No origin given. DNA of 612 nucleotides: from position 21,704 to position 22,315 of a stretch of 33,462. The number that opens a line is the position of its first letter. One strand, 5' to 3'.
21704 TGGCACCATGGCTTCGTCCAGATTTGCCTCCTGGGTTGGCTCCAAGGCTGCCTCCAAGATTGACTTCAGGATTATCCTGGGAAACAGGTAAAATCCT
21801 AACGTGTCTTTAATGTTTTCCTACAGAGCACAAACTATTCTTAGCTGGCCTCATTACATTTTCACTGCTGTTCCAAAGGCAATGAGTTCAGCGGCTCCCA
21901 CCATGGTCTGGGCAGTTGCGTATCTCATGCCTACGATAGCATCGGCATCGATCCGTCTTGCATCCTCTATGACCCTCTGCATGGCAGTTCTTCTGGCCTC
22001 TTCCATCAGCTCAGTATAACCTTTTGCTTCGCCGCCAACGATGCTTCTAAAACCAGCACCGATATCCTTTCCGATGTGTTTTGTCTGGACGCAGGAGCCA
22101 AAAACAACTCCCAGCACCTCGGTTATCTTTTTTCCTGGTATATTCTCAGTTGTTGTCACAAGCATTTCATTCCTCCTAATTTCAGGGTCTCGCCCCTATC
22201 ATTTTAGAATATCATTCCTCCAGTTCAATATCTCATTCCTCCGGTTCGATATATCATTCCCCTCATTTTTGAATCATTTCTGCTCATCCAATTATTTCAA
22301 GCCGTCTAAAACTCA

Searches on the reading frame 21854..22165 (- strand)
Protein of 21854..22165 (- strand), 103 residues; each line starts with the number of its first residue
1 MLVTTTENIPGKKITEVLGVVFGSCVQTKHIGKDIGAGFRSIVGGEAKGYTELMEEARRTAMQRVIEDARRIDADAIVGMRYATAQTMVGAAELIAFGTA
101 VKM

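Call 10: search_protein_families(library=pfam, proteins=[window:21854-22165:-], max_evalue=0.001)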
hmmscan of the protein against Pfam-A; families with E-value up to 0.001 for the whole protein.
window:21854-22165:- (103 aa): 1 family
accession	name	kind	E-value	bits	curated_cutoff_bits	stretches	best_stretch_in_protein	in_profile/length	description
PF01906.23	YbjQ_1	-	1.3e-36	125.8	23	1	1-103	1-103/103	Putative heavy-metal-binding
